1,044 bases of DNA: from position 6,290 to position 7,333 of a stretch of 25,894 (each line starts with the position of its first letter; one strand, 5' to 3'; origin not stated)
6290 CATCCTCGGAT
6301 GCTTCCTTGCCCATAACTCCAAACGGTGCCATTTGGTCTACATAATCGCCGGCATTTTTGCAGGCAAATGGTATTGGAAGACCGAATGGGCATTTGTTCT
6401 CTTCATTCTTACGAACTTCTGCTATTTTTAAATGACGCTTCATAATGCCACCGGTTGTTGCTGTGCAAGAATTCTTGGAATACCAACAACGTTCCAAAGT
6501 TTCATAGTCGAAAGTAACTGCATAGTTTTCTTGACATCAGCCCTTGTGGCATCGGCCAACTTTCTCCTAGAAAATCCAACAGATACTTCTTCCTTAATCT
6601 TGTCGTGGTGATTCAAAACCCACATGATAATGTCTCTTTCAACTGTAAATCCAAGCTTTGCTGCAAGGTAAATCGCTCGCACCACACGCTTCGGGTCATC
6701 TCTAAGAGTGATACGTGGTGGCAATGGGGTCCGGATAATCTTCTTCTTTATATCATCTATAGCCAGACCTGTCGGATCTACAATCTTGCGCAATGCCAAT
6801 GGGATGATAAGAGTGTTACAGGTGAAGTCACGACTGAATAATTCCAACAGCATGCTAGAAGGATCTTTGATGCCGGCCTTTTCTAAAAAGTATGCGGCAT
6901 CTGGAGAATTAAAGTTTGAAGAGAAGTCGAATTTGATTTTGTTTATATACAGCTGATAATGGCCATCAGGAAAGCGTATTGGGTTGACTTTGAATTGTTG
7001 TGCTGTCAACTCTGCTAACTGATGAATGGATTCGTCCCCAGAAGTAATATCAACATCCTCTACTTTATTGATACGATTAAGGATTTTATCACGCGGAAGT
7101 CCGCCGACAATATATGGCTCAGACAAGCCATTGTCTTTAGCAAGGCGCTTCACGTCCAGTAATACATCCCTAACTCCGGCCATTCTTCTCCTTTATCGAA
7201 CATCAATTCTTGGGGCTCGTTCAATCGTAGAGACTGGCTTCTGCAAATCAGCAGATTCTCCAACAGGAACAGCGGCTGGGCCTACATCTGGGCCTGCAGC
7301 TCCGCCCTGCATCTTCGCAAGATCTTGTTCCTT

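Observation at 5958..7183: Truncated or split class-II CCA-adding / poly(A) polymerase-family nucleotidyltransferase embedded among putative late genes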

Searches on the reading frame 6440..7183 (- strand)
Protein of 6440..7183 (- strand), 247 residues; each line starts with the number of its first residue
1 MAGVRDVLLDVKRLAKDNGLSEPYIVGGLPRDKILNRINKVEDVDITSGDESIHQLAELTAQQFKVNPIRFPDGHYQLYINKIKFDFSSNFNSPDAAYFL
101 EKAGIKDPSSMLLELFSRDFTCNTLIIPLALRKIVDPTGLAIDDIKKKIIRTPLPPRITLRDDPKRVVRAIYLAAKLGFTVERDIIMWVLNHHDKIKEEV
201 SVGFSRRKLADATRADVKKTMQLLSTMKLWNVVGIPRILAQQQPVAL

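Call 3: search_protein_families(library=pfam, proteins=[window:6440-7183:-], max_evalue=1)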
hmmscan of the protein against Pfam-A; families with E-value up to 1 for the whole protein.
window:6440-7183:- (247 aa): 1 family
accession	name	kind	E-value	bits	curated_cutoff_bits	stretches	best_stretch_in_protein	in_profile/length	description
PF01743.26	PolyA_pol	-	1.4e-10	42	23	1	24-151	2-126/126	Poly A polymerase head domain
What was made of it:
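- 6440..7183 (-): 247-aa minimal class-II nucleotidyltransferase (head plus neck catalytic core). It carries motif A (GGLPRD...DVD), a third carboxylate at D86, motif B (SRD), motif C, and the motif-D template DDPKR (D163/R166). Pfam PF01743 E 1.4e-10 (call 3).
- On Class-II nucleotidyltransferase superfamily (Pfam PF01743 PolyA_pol head domain): 42 bits against a cut-off of 23, E 1.4e-10, residues 24-151 covering profile positions 2-126 of 126 (call 3).
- Checked: Pfam PF01743: 42 bits against a cut-off of 23, E 1.4e-10 (call 3).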

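Call 5: search_protein_families(library=phrogs, proteins=[window:6440-7183:-], max_evalue=0.01)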
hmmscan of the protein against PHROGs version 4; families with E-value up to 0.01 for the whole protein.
window:6440-7183:- (247 aa): 2 families
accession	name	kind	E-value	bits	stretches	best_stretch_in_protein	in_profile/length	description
phrog_2244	-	DNA, RNA and nucleotide metabolism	6e-16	59.9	1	115-189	89-161/392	tRNA nucleotidyltransferase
phrog_24229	-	DNA, RNA and nucleotide metabolism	2.5e-10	41.2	1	24-225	7-217/245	tRNA nucleotidyltransferase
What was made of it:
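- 6440..7183 (-): PHROGs (call 5).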

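Call 6: search_protein_families(library=ncbifam, proteins=[window:6440-7183:-], max_evalue=1)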
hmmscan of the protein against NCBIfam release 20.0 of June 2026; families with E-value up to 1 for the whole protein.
window:6440-7183:- (247 aa): 6 families
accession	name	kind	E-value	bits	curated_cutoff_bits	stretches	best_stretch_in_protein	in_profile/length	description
NF009814.0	PRK13299.1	equivalog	5.8e-14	51.9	290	1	22-238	22-228/396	CCA tRNA nucleotidyltransferase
TIGR02692.1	tRNA_CCA_actino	equivalog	1.3e-13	50.5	438.8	1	14-228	22-234/466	CCA tRNA nucleotidyltransferase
TIGR01942.1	pcnB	subfamily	3.8e-11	42.5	305.65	1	22-186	31-190/425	polynucleotide adenylyltransferase PcnB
NF041569.1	A-tRNAntase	equivalog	2.4e-09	36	1440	1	10-185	470-641/880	A-adding tRNA nucleotidyltransferase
NF008634.1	PRK11623.1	equivalog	2.3e-07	29.8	702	1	21-184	61-230/469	polynucleotide adenylyltransferase PcnB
NF008137.0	PRK10885.1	equivalog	0.0055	15.5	451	1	114-185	87-156/409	multifunctional CCA addition/repair protein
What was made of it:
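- On NCBIfam equivalogs: CCA tRNA nucleotidyltransferase (NF009814, TIGR02692) and PcnB (TIGR01942): 51.9 against 290, 50.5 against 438.8, and 42.5 against 305.65 bits (call 6).
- NCBIfam PcnB models also match: 42.5 bits, against 51.9 for the CCA model (call 6).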

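Call 8: search_dna_similar(query=window:6440-7183:-, collection=phages, mode=protein, max_rows=40)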
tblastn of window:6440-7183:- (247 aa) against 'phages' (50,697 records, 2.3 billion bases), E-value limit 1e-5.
Records with a match: 46; places in all: 46; records where one place covers at least 80% of the query: 3.
Best place of each record, by identity: <60% 46.
By first word of the organism name: Aeromonas 20; Prevotella 15; Bacteriophage 7; uncultured 2; Tunturiibacter 1; Vibrio 1.
By host as written in the record: Prevotella sp. 15; - 9; Aeromonas salmonicida 7; Aeromonas salmonicida subsp. salmonicida 5; Aeromonas hydrophila 3; Tunturiibacter psychrotolerans X4BP1 1; Aeromonas hydrophila BIOTECH 10089 1; Aeromonas salmonicida HER1110 1; and 4 more.
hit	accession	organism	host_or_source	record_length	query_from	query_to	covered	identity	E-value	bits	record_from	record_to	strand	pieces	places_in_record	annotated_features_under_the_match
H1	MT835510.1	Bacteriophage sp.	human fecal samples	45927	6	211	83%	28.6%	3e-12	71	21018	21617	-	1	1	record has no annotation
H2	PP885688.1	Tunturiibacter phage Tunturi_5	Tunturiibacter psychrotolerans X4BP1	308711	24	244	89%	25.8%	6e-7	56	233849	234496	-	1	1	tRNA nucleotidyltransferase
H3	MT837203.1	Bacteriophage sp.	human fecal samples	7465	22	211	77%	29.8%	3e-12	72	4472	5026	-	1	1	record has no annotation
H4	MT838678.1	Bacteriophage sp.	human fecal samples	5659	24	211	76%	29.1%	3e-11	69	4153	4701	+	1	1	record has no annotation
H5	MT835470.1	Bacteriophage sp.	human fecal samples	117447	24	227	83%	26.6%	1e-6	55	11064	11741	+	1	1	record has no annotation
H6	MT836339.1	Bacteriophage sp.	human fecal samples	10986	14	206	78%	27.4%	2e-6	54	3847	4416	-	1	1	record has no annotation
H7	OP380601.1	Aeromonas phage avDM6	Aeromonas hydrophila BIOTECH 10089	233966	20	184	67%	31.7%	7e-8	59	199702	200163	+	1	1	hypothetical protein (x2)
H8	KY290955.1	Aeromonas phage 65.2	Aeromonas salmonicida HER1110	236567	18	184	68%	30.6%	2e-7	57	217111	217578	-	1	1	tRNA nucleotidyltransferase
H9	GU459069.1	Aeromonas phage 65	Aeromonas salmonicida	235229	18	184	68%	30.6%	4e-7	56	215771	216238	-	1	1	putative tRNA nucleotidyltransferase | hypothetical protein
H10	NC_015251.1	Aeromonas phage 65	Aeromonas salmonicida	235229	18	184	68%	30.6%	4e-7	56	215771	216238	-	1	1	tRNA nucleotidyltransferase | hypothetical protein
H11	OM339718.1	Aeromonas phage P19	Aeromonas dhakensis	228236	18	182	67%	30.9%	2e-6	54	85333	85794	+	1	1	putative tRNA nucleotidyltransferase | hypothetical protein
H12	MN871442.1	Aeromonas phage Aszh-1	Aeromonas salmonicida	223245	18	182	67%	30.9%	2e-6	54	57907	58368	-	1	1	record has no annotation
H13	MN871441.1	Aeromonas phage AsSzw2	Aeromonas salmonicida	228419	18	182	67%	30.9%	2e-6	54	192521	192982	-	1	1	record has no annotation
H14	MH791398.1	Aeromonas phage Asswx_1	Aeromonas salmonicida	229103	18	182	67%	30.9%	2e-6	54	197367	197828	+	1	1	putative tRNA nucleotidyltransferase | hypothetical protein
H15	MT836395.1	Bacteriophage sp.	human fecal samples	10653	11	184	70%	29.1%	2e-9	63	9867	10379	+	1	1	record has no annotation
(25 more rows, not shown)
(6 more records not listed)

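Call 9: find_homologous_proteins(query=window:6440-7183:-)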
Query window:6440-7183:- (247 aa): 578 proteins with E <= 0.001 among 1272 candidates; the best 120 are listed.
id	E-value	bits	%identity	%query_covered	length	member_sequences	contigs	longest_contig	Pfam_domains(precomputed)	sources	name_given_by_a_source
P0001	4.6e-158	542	100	100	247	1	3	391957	PF01743.27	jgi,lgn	jgi:tRNA nucleotidyltransferase/poly(A) polymerase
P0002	1.2e-157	541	100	100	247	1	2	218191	PF01743.27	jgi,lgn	jgi:tRNA nucleotidyltransferase/poly(A) polymerase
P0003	2.5e-152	523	94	100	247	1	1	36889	PF01743.27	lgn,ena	-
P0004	2.7e-152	523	95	100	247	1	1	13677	PF01743.27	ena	-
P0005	2.8e-152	523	95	100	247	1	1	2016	PF01743.27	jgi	jgi:poly(A) polymerase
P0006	3.8e-151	520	94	100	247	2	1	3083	PF01743.27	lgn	-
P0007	1.1e-150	518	94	100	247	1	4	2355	PF01743.27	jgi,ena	jgi:tRNA nucleotidyltransferase/poly(A) polymerase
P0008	7.4e-149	512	92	100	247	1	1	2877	PF01743.27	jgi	jgi:poly(A) polymerase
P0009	7.7e-142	489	87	100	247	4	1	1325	PF01743.27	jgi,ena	-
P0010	4.6e-141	487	86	100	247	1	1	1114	PF01743.27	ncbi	-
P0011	3.0e-140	484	86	98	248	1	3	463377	PF01743.27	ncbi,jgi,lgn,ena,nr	ncbi:hypothetical protein M0R72_02090 [Candidatus Pacearchaeota archaeon]|jgi:tRNA nucleotidyltransf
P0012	1.0e-137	476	85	100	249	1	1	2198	PF01743.27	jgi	jgi:poly(A) polymerase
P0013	3.0e-137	474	84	99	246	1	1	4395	PF01743.27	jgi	jgi:tRNA nucleotidyltransferase (CCA-adding enzyme)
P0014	4.1e-137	474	85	98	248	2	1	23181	PF01743.27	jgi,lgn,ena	-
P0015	4.3e-137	474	84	100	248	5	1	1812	PF01743.27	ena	-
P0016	1.0e-136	472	86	98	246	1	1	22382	PF01743.27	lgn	-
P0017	4.8e-136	470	85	98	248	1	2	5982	PF01743.27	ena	-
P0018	1.3e-135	469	84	100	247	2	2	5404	PF01743.27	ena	-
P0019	7.2e-135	466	84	98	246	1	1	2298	PF01743.27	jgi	jgi:poly(A) polymerase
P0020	2.3e-134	465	83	100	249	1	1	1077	PF01743.27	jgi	jgi:tRNA nucleotidyltransferase/poly(A) polymerase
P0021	9.6e-134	463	83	100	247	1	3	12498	PF01743.27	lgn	-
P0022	6.1e-133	460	84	98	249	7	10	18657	PF01743.27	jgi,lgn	jgi:tRNA nucleotidyltransferase/poly(A) polymerase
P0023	1.3e-131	456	82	97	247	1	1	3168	PF01743.27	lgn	-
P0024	7.0e-131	453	82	96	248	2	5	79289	PF01743.27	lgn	-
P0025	1.7e-130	452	81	100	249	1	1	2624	PF01743.27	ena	-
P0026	2.8e-126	438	79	98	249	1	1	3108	PF01743.27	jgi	jgi:poly(A) polymerase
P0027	5.7e-126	437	78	99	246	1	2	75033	PF01743.27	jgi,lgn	jgi:tRNA nucleotidyltransferase/poly(A) polymerase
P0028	9.0e-126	437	79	97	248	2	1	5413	PF01743.27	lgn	-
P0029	1.1e-125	436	77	98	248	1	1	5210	PF01743.27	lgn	-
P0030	3.5e-125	435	78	97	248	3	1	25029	PF01743.27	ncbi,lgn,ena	-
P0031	3.2e-124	431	78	98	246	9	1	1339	PF01743.27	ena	-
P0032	7.4e-124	430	77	97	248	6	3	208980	PF01743.27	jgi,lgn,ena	jgi:tRNA nucleotidyltransferase/poly(A) polymerase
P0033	1.3e-123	429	77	98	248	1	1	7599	PF01743.27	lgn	-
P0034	1.8e-123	429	77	98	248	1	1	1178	PF01743.27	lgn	-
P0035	5.1e-123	428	78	98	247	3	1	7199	PF01743.27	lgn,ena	-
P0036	1.4e-121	423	77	98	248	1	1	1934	PF01743.27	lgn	-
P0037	8.1e-121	420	76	98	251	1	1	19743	PF01743.27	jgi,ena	-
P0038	8.7e-121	420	76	98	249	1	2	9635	PF01743.27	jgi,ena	jgi:poly(A) polymerase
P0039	1.3e-120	420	76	97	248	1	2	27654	PF01743.27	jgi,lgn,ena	jgi:tRNA nucleotidyltransferase/poly(A) polymerase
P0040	1.5e-120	419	76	97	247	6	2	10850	PF01743.27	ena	-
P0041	2.0e-120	419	76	99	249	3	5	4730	PF01743.27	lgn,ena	-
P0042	8.3e-120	417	73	98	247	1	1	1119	PF01743.27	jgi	jgi:poly(A) polymerase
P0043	3.5e-119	415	75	99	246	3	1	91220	PF01743.27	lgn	-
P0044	1.3e-118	413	74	98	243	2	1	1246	PF01743.27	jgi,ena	-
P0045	1.3e-118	413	76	98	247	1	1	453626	PF01743.27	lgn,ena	-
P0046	5.0e-118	411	74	98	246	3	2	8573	PF01743.27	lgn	-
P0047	1.7e-117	409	74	98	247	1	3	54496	PF01743.27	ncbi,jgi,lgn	-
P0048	4.4e-117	408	72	98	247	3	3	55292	PF01743.27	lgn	-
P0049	2.9e-116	405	74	97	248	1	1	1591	PF01743.27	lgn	-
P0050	1.8e-115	403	72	98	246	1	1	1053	PF01743.27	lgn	-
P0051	3.6e-115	402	72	98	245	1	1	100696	PF01743.27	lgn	-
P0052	5.5e-115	401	74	96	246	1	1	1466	PF01743.27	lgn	-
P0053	1.5e-112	393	73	96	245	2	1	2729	PF01743.27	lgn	-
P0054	1.7e-112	393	70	99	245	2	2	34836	PF01743.27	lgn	-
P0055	2.0e-112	393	72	98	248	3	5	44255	PF01743.27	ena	-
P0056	1.0e-111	391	71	98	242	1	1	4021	PF01743.27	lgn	-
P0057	2.0e-111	390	71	98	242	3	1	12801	PF01743.27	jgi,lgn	jgi:tRNA nucleotidyltransferase/poly(A) polymerase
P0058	7.2e-111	388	72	96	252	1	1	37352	PF01743.27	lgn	-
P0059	2.9e-110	386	69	98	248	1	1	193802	PF01743.27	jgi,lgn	-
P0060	1.1e-109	384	70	96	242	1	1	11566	PF01743.27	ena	-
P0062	2.9e-109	383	69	96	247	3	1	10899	PF01743.27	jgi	jgi:tRNA nucleotidyltransferase (CCA-adding enzyme)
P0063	9.1e-106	371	67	97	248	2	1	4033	PF01743.27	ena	-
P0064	6.0e-105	368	66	96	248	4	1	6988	PF01743.27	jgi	-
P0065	1.4e-104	367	67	96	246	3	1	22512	PF01743.27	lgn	-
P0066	3.5e-104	366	68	96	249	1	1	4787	PF01743.27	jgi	jgi:poly(A) polymerase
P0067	4.9e-103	362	66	96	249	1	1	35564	PF01743.27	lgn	-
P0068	4.9e-100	352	63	97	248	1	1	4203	PF01743.27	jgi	jgi:tRNA nucleotidyltransferase (CCA-adding enzyme)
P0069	4.9e-99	349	64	96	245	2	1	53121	PF01743.27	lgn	-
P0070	1.3e-98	348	61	98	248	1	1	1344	PF01743.27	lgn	-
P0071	1.9e-96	341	63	97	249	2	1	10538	PF01743.27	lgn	-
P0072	1.1e-95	338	61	96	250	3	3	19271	PF01743.27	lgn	-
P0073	2.1e-95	337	61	96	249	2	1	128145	PF01743.27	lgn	-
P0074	3.2e-95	337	64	96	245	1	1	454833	PF01743.27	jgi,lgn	jgi:tRNA nucleotidyltransferase/poly(A) polymerase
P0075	4.9e-95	336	60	97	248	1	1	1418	PF01743.27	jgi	jgi:tRNA nucleotidyltransferase/poly(A) polymerase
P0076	1.7e-94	334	60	96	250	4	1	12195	PF01743.27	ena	-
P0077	3.9e-91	323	59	96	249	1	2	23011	PF01743.27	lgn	-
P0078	1.9e-88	314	60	97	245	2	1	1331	PF01743.27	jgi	jgi:tRNA nucleotidyltransferase (CCA-adding enzyme)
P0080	2.6e-81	291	57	91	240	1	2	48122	PF01743.27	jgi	jgi:tRNA nucleotidyltransferase/poly(A) polymerase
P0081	1.3e-79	285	55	96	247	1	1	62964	PF01743.27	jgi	jgi:tRNA nucleotidyltransferase/poly(A) polymerase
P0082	1.5e-75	272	51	96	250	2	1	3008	PF01743.27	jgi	jgi:tRNA nucleotidyltransferase/poly(A) polymerase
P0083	5.1e-75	270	53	96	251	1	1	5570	PF01743.27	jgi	jgi:tRNA nucleotidyltransferase/poly(A) polymerase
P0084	1.4e-74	269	54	96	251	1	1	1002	PF01743.27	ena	-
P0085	1.9e-70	256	51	96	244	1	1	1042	PF01743.27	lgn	-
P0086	4.2e-66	241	49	97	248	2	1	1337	PF01743.27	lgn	-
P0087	7.1e-66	241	50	91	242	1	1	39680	PF01743.27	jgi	jgi:tRNA nucleotidyltransferase/poly(A) polymerase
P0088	2.1e-65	239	49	93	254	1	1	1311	PF01743.27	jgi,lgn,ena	-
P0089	2.9e-65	238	48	97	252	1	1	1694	PF01743.27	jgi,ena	-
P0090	7.6e-64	234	49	94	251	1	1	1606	PF01743.27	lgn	-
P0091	1.1e-63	233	52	92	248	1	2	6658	PF01743.27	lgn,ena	-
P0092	4.8e-63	231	45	97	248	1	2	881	PF01743.27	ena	-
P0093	2.7e-62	229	48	94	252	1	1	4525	PF01743.27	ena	-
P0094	1.3e-61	227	50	91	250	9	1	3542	PF01743.27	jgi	-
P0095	1.4e-61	226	49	96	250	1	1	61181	PF01743.27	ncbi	-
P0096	1.4e-61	226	48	93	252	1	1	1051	PF01743.27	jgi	jgi:tRNA nucleotidyltransferase/poly(A) polymerase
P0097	1.6e-61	226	47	94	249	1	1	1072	PF01743.27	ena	-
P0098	1.7e-61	226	50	93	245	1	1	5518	PF01743.27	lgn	-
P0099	2.8e-61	225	50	79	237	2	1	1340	PF01743.27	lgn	-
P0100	2.9e-61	225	46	93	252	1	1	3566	PF01743.27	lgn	-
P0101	3.8e-61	225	49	94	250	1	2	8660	PF01743.27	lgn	-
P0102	4.4e-61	225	48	92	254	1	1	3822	PF01743.27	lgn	-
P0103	8.8e-61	224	45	97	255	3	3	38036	PF01743.27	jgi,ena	-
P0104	1.3e-60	223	48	93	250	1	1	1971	PF01743.27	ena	-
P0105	1.5e-60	223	51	87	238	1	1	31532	PF01743.27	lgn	-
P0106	1.8e-60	223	47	93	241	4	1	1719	PF01743.27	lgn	-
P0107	2.4e-60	222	45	93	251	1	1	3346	PF01743.27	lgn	-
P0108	5.5e-60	221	47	94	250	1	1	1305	PF01743.27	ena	-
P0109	5.9e-60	221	47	93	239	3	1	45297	PF01743.27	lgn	-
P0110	6.0e-60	221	49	93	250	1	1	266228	PF01743.27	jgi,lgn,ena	-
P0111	6.9e-60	221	47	95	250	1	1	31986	PF01743.27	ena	-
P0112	1.1e-59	220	47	95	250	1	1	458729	PF01743.27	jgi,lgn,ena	-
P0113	2.0e-59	219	49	93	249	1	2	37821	PF01743.27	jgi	jgi:tRNA nucleotidyltransferase/poly(A) polymerase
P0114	2.0e-59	219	47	96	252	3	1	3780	PF01743.27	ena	-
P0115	3.0e-59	219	49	89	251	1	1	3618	PF01743.27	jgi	jgi:tRNA nucleotidyltransferase/poly(A) polymerase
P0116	4.5e-59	218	46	96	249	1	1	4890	PF01743.27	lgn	-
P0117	4.6e-59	218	46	96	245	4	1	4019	PF01743.27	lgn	-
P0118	7.1e-59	218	50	90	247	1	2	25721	PF01743.27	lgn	-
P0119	9.9e-59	217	45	92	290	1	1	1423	PF01743.27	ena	-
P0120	1.1e-58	217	47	94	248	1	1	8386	PF01743.27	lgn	-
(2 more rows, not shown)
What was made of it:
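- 578 homologues; the top 120 are almost all about 240-255 aa (two 182-aa fragments, one 290 aa), down to 45% identity (call 9).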

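Call 12: find_encoding_contigs(protein=P0001, flank=10000, max_places=3)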
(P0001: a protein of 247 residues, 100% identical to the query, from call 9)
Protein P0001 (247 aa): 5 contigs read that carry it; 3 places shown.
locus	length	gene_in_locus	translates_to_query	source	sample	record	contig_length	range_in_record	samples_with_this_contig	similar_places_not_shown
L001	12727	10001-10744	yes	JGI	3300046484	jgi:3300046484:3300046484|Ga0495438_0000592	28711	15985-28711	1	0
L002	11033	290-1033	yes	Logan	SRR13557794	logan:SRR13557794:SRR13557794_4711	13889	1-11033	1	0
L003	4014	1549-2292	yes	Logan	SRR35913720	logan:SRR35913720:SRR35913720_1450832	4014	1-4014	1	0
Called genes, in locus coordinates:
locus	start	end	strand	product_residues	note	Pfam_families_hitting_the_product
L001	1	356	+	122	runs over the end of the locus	PF00196:GerE (faint)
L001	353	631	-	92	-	-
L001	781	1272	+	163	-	-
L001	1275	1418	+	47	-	-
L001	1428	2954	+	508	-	-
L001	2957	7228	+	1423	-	-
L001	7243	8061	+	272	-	-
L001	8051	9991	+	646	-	-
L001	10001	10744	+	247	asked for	PF01743:PolyA_pol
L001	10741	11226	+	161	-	-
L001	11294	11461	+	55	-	-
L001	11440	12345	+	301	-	-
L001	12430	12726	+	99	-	?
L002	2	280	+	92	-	?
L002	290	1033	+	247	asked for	PF01743:PolyA_pol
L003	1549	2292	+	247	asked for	PF01743:PolyA_pol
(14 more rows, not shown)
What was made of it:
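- Identical 247 + 161 aa pair in three independent assemblies (call 12). Identical sequences occur in three independent assemblies (call 12).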

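Call 13: find_encoding_contigs(protein=P0112, flank=10000, max_places=2)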
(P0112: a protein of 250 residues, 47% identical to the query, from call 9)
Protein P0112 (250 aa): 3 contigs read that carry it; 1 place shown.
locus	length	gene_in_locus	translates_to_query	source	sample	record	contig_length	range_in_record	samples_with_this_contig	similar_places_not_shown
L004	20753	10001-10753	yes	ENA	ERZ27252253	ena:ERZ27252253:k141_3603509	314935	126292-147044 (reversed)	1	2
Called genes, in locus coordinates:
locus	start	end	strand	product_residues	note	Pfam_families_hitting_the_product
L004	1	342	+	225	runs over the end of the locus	-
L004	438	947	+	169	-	-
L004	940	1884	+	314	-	PF00226:DnaJ, PF01556:DnaJ_C, PF27659:CHP02642 (faint), PF00684:DnaJ_CXXCXGXG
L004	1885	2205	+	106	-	-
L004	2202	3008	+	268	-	PF08275:DNAG_N (faint), PF01751:Toprim, PF13155:Toprim_2, PF13662:Toprim_4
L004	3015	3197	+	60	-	-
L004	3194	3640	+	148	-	PF00196:GerE (weak), PF04545:Sigma70_r4 (weak), PF08281:Sigma70_r4_2 (weak), PF09048:Cro (weak)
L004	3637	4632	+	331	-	-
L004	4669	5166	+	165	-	-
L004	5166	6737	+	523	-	-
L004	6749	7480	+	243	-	-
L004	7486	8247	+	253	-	-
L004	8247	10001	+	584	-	-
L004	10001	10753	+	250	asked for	PF01743:PolyA_pol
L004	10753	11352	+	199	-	PF20274:cREC_REC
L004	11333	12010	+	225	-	-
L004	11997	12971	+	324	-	-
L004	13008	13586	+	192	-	-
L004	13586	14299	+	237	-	-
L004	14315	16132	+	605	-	PF05876:GpA_ATPase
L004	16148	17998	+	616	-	-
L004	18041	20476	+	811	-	-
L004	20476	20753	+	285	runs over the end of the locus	-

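Call 14: find_encoding_contigs(protein=P0074, flank=10000, max_places=2)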
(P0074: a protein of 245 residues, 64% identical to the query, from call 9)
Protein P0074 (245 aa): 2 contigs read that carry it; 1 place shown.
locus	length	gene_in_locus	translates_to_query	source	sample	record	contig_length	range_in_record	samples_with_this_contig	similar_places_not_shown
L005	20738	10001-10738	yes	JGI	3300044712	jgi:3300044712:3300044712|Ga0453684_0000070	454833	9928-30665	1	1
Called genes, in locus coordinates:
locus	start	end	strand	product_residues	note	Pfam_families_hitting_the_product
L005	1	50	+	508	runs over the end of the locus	-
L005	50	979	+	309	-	-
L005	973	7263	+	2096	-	-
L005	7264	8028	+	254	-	-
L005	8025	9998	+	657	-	-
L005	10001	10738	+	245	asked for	PF01743:PolyA_pol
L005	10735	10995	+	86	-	-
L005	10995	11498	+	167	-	-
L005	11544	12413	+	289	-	-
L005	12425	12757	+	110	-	-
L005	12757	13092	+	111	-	-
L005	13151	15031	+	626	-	PF05876:GpA_ATPase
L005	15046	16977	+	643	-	-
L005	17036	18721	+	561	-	-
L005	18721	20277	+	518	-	-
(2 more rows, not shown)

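Call 15: find_encoding_contigs(protein=P0110, flank=10000, max_places=2)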
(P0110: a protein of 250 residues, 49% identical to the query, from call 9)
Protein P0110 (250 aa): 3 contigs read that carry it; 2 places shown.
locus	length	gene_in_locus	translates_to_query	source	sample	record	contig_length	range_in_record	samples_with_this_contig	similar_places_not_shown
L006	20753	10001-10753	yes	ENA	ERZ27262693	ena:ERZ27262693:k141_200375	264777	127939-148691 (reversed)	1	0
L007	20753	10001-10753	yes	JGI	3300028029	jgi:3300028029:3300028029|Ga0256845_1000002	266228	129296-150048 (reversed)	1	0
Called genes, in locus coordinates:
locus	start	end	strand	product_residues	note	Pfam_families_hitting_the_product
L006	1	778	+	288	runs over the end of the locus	PF00226:DnaJ, PF01556:DnaJ_C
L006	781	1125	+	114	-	-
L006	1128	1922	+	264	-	PF01751:Toprim, PF13662:Toprim_4, PF13155:Toprim_2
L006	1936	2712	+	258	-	-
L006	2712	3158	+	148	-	PF00196:GerE (weak), PF08281:Sigma70_r4_2 (weak)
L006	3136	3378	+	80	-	-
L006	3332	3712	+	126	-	-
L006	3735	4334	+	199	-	PF02557:VanY, PF13539:Peptidase_M15_4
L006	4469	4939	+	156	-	-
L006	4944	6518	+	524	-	-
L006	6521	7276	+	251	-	-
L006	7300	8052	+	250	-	-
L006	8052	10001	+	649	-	-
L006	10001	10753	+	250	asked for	PF01743:PolyA_pol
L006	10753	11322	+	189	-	-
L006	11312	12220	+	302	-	PF00293:NUDIX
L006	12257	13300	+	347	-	-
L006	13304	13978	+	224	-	-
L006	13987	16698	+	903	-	PF14528:LAGLIDADG_3 (weak), PF05876:GpA_ATPase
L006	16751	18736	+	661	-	-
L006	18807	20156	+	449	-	-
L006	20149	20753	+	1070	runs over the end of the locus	-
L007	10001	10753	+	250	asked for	PF01743:PolyA_pol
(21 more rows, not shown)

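Call 17: get_annotated_region(hit=H2, flank=3000)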
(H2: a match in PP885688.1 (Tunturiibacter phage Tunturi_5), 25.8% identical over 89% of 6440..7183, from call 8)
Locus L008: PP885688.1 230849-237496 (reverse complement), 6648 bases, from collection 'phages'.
description: Tunturiibacter phage Tunturi_5, complete genome.
organism: Tunturiibacter phage Tunturi_5 (NCBI taxid 3378199)
taxonomy: Viruses; Duplodnaviria; Heunggongvirae; Uroviricota; Caudoviricetes
host: Tunturiibacter psychrotolerans X4BP1; source: soil; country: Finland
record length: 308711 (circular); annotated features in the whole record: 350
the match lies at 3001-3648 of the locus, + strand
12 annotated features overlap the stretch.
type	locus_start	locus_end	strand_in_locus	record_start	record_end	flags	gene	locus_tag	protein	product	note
CDS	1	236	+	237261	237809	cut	-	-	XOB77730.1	hypothetical protein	ORF287; gp287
CDS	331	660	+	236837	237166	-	-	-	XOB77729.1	hypothetical protein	ORF286; gp286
CDS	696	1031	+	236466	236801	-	-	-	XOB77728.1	hypothetical protein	ORF285; gp285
CDS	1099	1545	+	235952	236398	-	-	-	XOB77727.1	hypothetical protein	ORF284; gp284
CDS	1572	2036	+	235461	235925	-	-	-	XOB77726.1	hypothetical protein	ORF283; gp283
CDS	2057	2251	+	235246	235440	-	-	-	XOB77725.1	hypothetical protein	ORF282; gp282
CDS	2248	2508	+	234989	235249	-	-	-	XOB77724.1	hypothetical protein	ORF281; gp281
CDS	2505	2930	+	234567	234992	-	-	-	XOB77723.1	hypothetical protein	ORF280; gp280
CDS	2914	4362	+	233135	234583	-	-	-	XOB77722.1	tRNA nucleotidyltransferase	ORF279; gp279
CDS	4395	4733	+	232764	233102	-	-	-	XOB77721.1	hypothetical protein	ORF278; gp278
CDS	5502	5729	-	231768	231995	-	-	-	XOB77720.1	hypothetical protein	ORF277; gp277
CDS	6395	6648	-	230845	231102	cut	-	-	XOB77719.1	hypothetical protein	ORF276; gp276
